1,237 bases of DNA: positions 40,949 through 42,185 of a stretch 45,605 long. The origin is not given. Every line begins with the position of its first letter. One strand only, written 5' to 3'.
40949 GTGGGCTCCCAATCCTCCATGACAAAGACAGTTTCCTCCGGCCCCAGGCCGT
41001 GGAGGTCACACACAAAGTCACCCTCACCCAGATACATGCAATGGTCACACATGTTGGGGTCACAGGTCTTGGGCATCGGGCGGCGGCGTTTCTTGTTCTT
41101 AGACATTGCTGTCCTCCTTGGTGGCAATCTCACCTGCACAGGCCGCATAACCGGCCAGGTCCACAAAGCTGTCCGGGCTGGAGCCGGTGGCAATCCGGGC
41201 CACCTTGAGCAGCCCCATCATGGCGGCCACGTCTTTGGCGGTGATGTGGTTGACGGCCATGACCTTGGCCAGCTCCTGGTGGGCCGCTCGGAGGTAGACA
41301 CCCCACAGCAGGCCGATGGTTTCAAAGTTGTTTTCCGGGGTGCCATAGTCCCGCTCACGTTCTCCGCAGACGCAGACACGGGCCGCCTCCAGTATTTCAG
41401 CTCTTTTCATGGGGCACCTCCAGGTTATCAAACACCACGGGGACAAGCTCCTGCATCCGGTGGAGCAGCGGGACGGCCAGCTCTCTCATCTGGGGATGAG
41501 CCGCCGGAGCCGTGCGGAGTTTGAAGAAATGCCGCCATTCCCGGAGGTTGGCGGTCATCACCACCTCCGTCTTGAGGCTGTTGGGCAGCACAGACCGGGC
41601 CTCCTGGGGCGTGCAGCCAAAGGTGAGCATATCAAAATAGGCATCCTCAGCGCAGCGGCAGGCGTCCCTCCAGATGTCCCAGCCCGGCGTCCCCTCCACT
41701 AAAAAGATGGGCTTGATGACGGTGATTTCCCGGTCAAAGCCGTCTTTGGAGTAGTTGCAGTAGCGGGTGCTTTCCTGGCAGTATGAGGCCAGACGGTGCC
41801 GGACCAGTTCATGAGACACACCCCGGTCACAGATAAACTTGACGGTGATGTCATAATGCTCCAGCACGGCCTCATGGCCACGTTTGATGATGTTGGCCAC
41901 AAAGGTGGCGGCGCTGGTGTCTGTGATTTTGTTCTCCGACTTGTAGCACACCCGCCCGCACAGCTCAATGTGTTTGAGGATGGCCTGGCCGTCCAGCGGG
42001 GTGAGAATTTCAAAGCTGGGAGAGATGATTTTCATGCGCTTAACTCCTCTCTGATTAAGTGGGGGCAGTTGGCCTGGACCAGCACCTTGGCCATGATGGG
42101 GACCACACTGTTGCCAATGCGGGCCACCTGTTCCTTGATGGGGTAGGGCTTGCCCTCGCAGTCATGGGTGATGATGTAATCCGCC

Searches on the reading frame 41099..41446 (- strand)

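Call 15: search_protein_families(library=phrogs, proteins=[window:41099-41446:-], max_evalue=0.001)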
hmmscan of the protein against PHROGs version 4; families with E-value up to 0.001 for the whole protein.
window:41099-41446:- (115 aa): 5 families
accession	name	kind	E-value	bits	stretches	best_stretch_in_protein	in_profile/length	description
phrog_474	-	other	3e-29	103.8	1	12-113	126-216/274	phosphofructokinase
phrog_1167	-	other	1.7e-22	81.5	1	15-111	3-88/169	phosphofructokinase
phrog_6328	-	unknown function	1.8e-19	71.9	1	14-113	158-247/249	-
phrog_18396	-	unknown function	1.2e-15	59.3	1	14-108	156-245/248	-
phrog_6342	-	unknown function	2e-06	29.1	1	11-110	47-135/236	-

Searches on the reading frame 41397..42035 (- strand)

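Call 8: search_protein_families(library=pfam, proteins=[window:41397-42035:-], max_evalue=0.01)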
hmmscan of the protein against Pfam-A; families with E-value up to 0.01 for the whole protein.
window:41397-42035:- (212 aa): 1 family
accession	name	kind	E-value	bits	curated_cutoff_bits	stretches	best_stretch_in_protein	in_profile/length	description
PF02511.20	Thy1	-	4.3e-46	157.6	24.8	1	21-200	11-191/191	Thymidylate synthase complementing protein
